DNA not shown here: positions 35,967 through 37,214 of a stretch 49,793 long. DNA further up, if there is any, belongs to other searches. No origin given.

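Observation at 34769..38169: VgrG-DUF4123-[251 aa]-[315 aa]-HEAT lipoprotein-PAAR: a cargo module whose effector has no recognisable motif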

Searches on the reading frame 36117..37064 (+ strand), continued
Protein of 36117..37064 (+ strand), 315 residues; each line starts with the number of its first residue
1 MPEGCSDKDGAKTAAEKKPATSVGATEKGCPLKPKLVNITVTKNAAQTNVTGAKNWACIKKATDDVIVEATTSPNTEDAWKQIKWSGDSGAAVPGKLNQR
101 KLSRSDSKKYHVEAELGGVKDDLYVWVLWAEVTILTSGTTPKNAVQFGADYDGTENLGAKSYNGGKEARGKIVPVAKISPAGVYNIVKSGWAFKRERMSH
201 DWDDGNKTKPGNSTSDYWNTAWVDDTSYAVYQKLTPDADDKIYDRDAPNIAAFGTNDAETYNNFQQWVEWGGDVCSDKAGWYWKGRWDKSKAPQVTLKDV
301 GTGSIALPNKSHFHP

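Call 38: find_related_loci(query=A1, collection=genome_contigs, flank=10000)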
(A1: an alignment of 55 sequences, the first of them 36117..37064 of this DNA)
Query A1 (315 aa) in genome_contigs; peptide patterns used: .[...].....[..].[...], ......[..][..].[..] (x = any residue, [..] = any of these).
42 stretches matched a pattern; 19 encode a relative of the query (tblastn E <= 1e-3); 18 distinct loci.
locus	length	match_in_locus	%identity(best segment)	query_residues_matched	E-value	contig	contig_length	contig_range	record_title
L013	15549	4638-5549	77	12-315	8e-159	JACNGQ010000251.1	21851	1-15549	MAG: Planctomycetota bacterium isolate NIOZ-UU13 NIOZ-UU_NODE_2874_length_21851_cov_13.8493, whole genome shotgun sequen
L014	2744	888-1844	72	4-315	1e-156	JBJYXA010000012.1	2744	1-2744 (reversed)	MAG: Caldilineaceae bacterium isolate S0_2_050615r3r5_26 S0_2_050615r3r5_26_000000000012, whole genome shotgun sequence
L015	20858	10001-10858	74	30-315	2e-146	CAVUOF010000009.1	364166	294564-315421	MAG: uncultured Acidobacteriota bacterium isolate MFD03975.bin.2.194 genome assembly, contig: contig_15501, whole genome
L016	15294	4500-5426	70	10-315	2e-141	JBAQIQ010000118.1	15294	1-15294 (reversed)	MAG: Candidatus Competibacteraceae bacterium isolate MFD10520_ilm_asm_bin29 k127_181374, whole genome shotgun sequence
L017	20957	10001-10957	51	1-314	2e-96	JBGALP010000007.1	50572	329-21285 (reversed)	MAG: Agriterribacter sp. isolate MAG_AAO_H125.79 AAOH125-79_opera_contig_1833, whole genome shotgun sequence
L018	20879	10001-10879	50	35-315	2e-85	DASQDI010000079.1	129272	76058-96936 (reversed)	MAG TPA_asm: Blastocatellia bacterium isolate SMAG_U11723 k141_973037, whole genome shotgun sequence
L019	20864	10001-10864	50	35-313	5e-79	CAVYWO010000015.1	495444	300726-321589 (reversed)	MAG: uncultured Alphaproteobacteria bacterium isolate MFD01248.bin.2.46 genome assembly, contig: contig_5168, whole geno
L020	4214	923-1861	40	4-308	2e-71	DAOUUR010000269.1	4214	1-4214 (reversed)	MAG TPA_asm: bacterium isolate CSMAG_828 CSMAG_828_k141_434561_length_4214_cov_11.4191, whole genome shotgun sequence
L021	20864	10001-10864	43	36-313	2e-71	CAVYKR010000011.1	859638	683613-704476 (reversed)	MAG: Bryobacterales bacterium isolate MFD05521.bin.2.162 genome assembly, contig: contig_17184, whole genome shotgun seq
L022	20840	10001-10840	46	35-315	2e-70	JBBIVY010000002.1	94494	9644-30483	MAG: Planctomycetota bacterium isolate QH2S170213_bin_88 NODE_138_length_94494_cov_16.866888, whole genome shotgun seque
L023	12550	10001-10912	44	24-315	6e-69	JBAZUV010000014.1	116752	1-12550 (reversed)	MAG: Elusimicrobiota bacterium isolate SO_2017_GW1_237 NODE_1128_length_116752_cov_6.412982_OW334_2017, whole genome sho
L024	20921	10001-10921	51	8-315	5e-101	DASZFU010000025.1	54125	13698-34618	MAG TPA_asm: Candidatus Angelobacter sp. isolate SMAG_U6530 k141_4816002, whole genome shotgun sequence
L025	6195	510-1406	40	35-315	2e-64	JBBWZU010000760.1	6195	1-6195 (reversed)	MAG: Hyphomicrobiales bacterium isolate Holy_369 scaffold_1178263, whole genome shotgun sequence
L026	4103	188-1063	38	35-315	1e-52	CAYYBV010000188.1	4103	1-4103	MAG TPA_asm: uncultured Verrucomicrobiota bacterium isolate SRP263991_co4_99 genome assembly, contig: NODE_37110_length_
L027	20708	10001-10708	41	90-315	2e-49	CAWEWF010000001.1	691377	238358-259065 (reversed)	MAG: uncultured Verrucomicrobiae bacterium isolate MFD03346.bin.1.96 genome assembly, contig: contig_12255, whole genome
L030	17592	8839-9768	44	14-313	7e-83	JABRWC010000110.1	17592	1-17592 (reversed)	MAG: Phycisphaerae bacterium isolate MAG-10 c_000000000771, whole genome shotgun sequence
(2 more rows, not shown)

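Call 41: search_protein_families(library=pfam, proteins=[L022:8834-11359:+, L027:7400-10711:+, L024:9311-10951:+, L025:78-1421:+, L030:8509-9789:+, L010:10001-11266:+, L008:9971-11422:+, L016:4326-5429:+, L020:764-1882:+], max_evalue=0.01)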
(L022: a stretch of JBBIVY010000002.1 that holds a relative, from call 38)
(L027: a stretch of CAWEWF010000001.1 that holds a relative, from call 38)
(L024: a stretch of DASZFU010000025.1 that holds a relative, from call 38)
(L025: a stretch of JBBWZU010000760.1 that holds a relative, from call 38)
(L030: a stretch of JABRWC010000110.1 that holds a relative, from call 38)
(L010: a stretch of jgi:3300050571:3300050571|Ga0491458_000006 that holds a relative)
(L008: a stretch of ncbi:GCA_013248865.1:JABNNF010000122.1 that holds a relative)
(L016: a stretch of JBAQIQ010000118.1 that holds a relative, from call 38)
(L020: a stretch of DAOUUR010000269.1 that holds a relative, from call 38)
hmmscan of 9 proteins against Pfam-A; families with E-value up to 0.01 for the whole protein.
L022:8834-11359:+ (841 aa): 1 family
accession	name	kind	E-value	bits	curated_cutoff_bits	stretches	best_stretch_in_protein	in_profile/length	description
PF01833.30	TIG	-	5.1e-30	103.7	20.9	2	671-754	1-84/84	IPT/TIG domain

L027:7400-10711:+ (1103 aa): 2 families
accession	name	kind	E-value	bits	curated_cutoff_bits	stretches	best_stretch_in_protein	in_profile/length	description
PF12733.13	Cadherin-like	-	0.0034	18.2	24.2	0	392-464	16-81/89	Cadherin-like beta sandwich domain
PF09136.16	Glucodextran_B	-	0.0068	16.7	27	0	407-467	21-78/83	Glucodextranase, domain B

L024:9311-10951:+ (546 aa): 0 families

L025:78-1421:+ (447 aa): 0 families

L030:8509-9789:+ (426 aa): 0 families

L010:10001-11266:+ (421 aa): 0 families

L008:9971-11422:+ (483 aa): 0 families

L016:4326-5429:+ (367 aa): 0 families

L020:764-1882:+ (372 aa): 0 families

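Call 44: search_protein_families(library=pfam, proteins=[L024:11647-13317:+, L024:13298-13798:+, L024:6127-7212:+, L024:5179-6123:+, L023:4910-6145:+, L023:6142-8841:+, L023:8851-9915:+, L019:10824-11429:+, L022:7608-8819:+, L018:10908-12335:-], max_evalue=0.01)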
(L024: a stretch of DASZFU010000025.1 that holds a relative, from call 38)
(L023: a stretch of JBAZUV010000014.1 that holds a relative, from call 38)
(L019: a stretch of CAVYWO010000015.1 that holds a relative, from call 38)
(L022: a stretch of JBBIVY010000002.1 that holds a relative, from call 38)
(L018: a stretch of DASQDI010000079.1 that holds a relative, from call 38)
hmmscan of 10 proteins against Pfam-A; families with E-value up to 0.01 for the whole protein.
L024:11647-13317:+ (556 aa): 1 family
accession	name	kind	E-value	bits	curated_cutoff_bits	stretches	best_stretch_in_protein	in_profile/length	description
PF15523.11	Ntox16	-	9.1e-18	64.7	25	1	465-548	2-83/85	Novel toxin 16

L024:13298-13798:+ (166 aa): 1 family
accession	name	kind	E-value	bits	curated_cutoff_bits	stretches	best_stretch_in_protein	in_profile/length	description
PF20461.3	DUF6714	-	2.2e-11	44.4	27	1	59-165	50-159/161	Family of unknown function (DUF6714)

L024:6127-7212:+ (361 aa): 5 families
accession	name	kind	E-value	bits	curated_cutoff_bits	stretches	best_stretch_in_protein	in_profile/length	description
PF13365.12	Trypsin_2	-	2.3e-22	80.7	27.6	1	52-210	1-144/144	Trypsin-like peptidase domain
PF13620.12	CarboxypepD_reg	-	2e-11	44.5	32.3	1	270-352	2-81/82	Carboxypeptidase regulatory-like domain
PF07210.18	DUF1416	-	3e-06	27.5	23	1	256-331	9-76/97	Protein of unknown function (DUF1416)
PF00089.32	Trypsin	-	2.3e-05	24.7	20.6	1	51-214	26-198/220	Trypsin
PF13715.12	CarbopepD_reg_2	-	3.2e-05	24.3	32.2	1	272-350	3-74/88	CarboxypepD_reg-like domain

L024:5179-6123:+ (314 aa): 1 family
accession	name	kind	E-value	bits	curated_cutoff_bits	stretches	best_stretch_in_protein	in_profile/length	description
PF14326.11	DUF4384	-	1.4e-13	51.2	27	1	62-139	2-80/81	Domain of unknown function (DUF4384)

L023:4910-6145:+ (411 aa): 0 families

L023:6142-8841:+ (899 aa): 0 families

L023:8851-9915:+ (354 aa): 1 family
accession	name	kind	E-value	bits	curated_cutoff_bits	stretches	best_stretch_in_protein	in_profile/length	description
PF15541.11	Ntox4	-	0.0019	18.9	25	1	44-96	2-58/109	Bacterial toxin 4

L019:10824-11429:+ (201 aa): 0 families

L022:7608-8819:+ (403 aa): 7 families
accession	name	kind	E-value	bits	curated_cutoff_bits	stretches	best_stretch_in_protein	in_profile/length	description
PF13424.12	TPR_12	-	3.9e-07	30.6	30.1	0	259-302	32-76/77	Tetratricopeptide repeat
PF07719.23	TPR_2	-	6.1e-06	26.4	27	0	349-381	1-33/34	Tetratricopeptide repeat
PF13432.12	TPR_16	-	5.3e-05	24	32.7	0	250-303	13-63/65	Tetratricopeptide repeat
PF13428.12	TPR_14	-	0.00019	22.3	23.5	0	355-386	7-38/44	Tetratricopeptide repeat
PF13174.12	TPR_6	-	0.00056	20.8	26.3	1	357-382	8-33/33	Tetratricopeptide repeat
PF13525.12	YfiO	-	0.003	17.8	25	0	362-389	103-130/203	Outer membrane lipoprotein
PF14938.12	SNAP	-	0.0033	17.4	25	0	219-303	59-147/282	Soluble NSF attachment protein, SNAP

L018:10908-12335:- (475 aa): 0 families

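Call 53: search_protein_representatives(alignment_id=A1)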
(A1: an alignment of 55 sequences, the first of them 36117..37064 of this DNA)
Query: 55 sequences, 322 profile positions. Proteins with E-value up to 0.001 (for the whole library): 552; up to 1e-10: 377; up to 1e-30: 207. The best 150 are listed.
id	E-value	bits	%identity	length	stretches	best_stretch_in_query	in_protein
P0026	6.9e-149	511.6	-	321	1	6-315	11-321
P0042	4.7e-136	469.4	-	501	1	22-319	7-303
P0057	8.8e-136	468.5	-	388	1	22-315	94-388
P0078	3.9e-132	456.5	-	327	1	15-313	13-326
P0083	4.0e-117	407.2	-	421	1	33-315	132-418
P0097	5.1e-116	403.6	-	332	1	25-317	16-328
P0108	1.7e-114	398.5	-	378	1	21-318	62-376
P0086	2.1e-112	391.7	-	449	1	31-314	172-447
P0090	2.5e-112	391.4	-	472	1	31-314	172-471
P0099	8.3e-110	383.2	-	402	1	26-312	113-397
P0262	9.4e-108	376.4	-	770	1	23-313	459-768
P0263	1.5e-107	375.7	-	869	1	30-314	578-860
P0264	2.2e-105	368.6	-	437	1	29-313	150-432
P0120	8.1e-104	363.5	-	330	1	23-311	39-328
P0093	3.0e-103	361.6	-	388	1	30-309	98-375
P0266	1.2e-101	356.3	-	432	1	33-312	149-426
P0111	9.9e-100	350.0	-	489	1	33-312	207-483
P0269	1.0e-97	343.4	-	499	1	29-315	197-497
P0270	1.0e-96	340.1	-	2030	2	36-314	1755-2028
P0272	6.4e-93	327.7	-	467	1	34-314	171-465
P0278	1.1e-89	317.0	-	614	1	30-317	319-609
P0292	3.6e-75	269.3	-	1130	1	39-315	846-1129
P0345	2.2e-51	191.2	-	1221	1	33-315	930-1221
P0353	6.1e-50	186.4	-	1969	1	33-313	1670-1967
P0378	4.9e-44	167.0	-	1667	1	37-316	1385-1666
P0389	4.5e-41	157.3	-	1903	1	35-315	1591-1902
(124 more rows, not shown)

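Call 55: search_protein_families(library=pfam, proteins=[P0270, P0353, P0389, P0378, P0345, P0292], max_evalue=0.0001)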
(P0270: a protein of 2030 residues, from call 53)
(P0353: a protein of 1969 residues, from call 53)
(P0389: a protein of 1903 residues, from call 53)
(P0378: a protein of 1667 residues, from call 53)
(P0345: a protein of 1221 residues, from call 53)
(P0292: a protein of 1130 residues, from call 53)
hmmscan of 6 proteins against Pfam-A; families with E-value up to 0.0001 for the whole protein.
P0270 (2030 aa): 12 families
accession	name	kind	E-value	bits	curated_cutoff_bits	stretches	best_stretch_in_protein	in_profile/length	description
PF13418.12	Kelch_4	-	3.7e-50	168.1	21.6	4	59-102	2-46/49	Galactose oxidase, central domain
PF02494.22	HYR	-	7.2e-48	161.3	21.7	5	378-456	3-81/81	HYR domain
PF01344.31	Kelch_1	-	1.3e-45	152.9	20.1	5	118-150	12-44/46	Kelch motif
PF13415.12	Kelch_3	-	4.7e-31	106.7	22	2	118-162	2-47/48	Galactose oxidase, central domain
PF13964.12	Kelch_6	-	1.4e-29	101.5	25.3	0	59-107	2-50/50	Kelch motif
PF24681.1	Kelch_KLHDC2_KLHL20_DRC7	-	1.4e-28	100.1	50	2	61-240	1-193/221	KLHDC2/KLHL20/DRC7 Kelch-repeats domain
PF07646.21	Kelch_2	-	4.5e-24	83.6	21.3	0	107-146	2-42/48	Kelch motif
PF24981.1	Beta-prop_ATRN-LZTR1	-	6.3e-20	72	50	2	190-363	24-220/289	Attractin/LZTR1 beta-propeller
PF25210.1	Kelch_FKB95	-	1.1e-14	55.2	70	1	119-196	44-123/268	FKB95, Kelch-repeats domain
PF19077.6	Big_13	-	4.4e-11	43.6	27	0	1249-1278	71-101/102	Bacterial Ig-like domain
PF07250.17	Glyoxal_oxid_N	-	5.2e-11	42.7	37.5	0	129-235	42-148/243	Glyoxal oxidase N-terminus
PF13750.12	Big_3_3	-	7.2e-07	29.4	27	0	677-747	9-78/157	Bacterial Ig-like domain (group 3)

P0353 (1969 aa): 3 families
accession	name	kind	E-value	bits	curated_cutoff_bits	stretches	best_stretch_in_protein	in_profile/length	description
PF13385.13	Laminin_G_3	-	5.9e-14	52.9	27.6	1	808-927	39-150/151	Concanavalin A-like lectin/glucanases superfamily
PF09136.16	Glucodextran_B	-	5.9e-08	33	27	0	1268-1356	1-80/83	Glucodextranase, domain B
PF13927.12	Ig_3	-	3.7e-05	24.6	30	0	939-1005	3-78/78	Immunoglobulin domain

P0389 (1903 aa): 0 families

P0378 (1667 aa): 9 families
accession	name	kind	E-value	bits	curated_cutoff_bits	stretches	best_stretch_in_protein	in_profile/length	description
PF09136.16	Glucodextran_B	-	2.1e-47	159.4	27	4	518-598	1-81/83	Glucodextranase, domain B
PF19077.6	Big_13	-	2.3e-17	63.8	27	0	272-332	39-101/102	Bacterial Ig-like domain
PF18911.6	PKD_4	-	3.9e-10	40.1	27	1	1310-1366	13-69/85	PKD domain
PF17957.7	Big_7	-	2.6e-09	38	24.1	0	240-311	1-68/70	Bacterial Ig domain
PF13620.12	CarboxypepD_reg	-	8.6e-09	36.1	32.3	1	1000-1050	2-56/82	Carboxypeptidase regulatory-like domain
PF13750.12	Big_3_3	-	7.1e-07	29.5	27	0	397-459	10-74/157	Bacterial Ig-like domain (group 3)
PF02369.22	Big_1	-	2e-06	28.3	34.9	0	802-850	22-67/93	Bacterial Ig-like domain (group 1)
PF00801.26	PKD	-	3.3e-06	27.4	23.5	1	1309-1364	9-64/80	PKD domain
PF13715.12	CarbopepD_reg_2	-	6e-05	23.4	32.2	0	1000-1048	1-50/88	CarboxypepD_reg-like domain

P0345 (1221 aa): 5 families
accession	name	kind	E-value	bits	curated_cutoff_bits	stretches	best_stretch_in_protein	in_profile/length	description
PF07679.22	I-set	-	1.3e-19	70.5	23.7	2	183-264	1-90/90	Immunoglobulin I-set domain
PF13927.12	Ig_3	-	1.2e-18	67.8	30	2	183-250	2-78/78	Immunoglobulin domain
PF13385.13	Laminin_G_3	-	8.9e-11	42.6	27.6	1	16-176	4-150/151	Concanavalin A-like lectin/glucanases superfamily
PF09136.16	Glucodextran_B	-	6.1e-10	39.3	27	0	552-640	1-80/83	Glucodextranase, domain B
PF13895.12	Ig_2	-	1.4e-09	38.5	27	0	268-349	2-79/79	Immunoglobulin domain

P0292 (1130 aa): 2 families
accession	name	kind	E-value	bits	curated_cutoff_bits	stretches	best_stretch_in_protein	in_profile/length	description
PF09136.16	Glucodextran_B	-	2.4e-11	43.8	27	0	571-614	6-48/83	Glucodextranase, domain B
PF19077.6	Big_13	-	5.7e-05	24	27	0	487-560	25-96/102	Bacterial Ig-like domain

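Call 56: search_protein_families(library=pfam, proteins=[P0086, P0090, P0111, P0269, P0264, P0266, P0272, P0278, P0262, P0263], max_evalue=0.001)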
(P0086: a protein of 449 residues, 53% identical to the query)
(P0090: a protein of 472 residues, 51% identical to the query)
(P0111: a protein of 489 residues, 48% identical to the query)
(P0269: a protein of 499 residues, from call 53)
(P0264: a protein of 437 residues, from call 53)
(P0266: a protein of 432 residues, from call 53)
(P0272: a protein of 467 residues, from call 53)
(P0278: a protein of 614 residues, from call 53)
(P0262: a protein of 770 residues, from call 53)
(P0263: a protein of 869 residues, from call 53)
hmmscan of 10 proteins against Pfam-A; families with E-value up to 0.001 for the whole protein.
P0086 (449 aa): 0 families

P0090 (472 aa): 0 families

P0111 (489 aa): 0 families

P0269 (499 aa): 0 families

P0264 (437 aa): 0 families

P0266 (432 aa): 0 families

P0272 (467 aa): 0 families

P0278 (614 aa): 0 families

P0262 (770 aa): 5 families
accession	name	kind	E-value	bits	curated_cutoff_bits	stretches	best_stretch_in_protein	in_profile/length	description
PF00092.34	VWA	-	8.8e-14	52.5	23.8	1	87-188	68-169/174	von Willebrand factor type A domain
PF18911.6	PKD_4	-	1.5e-09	38.2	27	1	406-469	19-83/85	PKD domain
PF13519.12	VWA_2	-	1.9e-09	38.6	27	1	328-379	1-57/107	von Willebrand factor type A domain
PF13768.12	VWA_3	-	2.9e-06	27.9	27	0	328-387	3-62/155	von Willebrand factor type A domain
PF00801.26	PKD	-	1.5e-05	25.4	23.5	1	420-455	29-66/80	PKD domain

P0263 (869 aa): 4 families
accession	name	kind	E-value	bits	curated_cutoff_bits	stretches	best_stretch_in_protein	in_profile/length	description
PF22544.2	HYDIN_VesB_CFA65-like_Ig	-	1.7e-08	35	25.5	1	65-151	3-90/100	HYDIN/CFA65/VesB-like, Ig-like domain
PF15780.11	ASH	-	4.1e-08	33.8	27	1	68-152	11-94/98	Abnormal spindle-like microcephaly-assoc'd, ASPM-SPD-2-Hydin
PF07610.17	DUF1573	-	9.6e-05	22.8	26.1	1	65-157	1-92/98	Protein of unknown function (DUF1573)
PF12371.14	TMEM131_like_N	-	0.00015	22.4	28.8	1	66-146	2-82/84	Transmembrane protein 131-like N-terminal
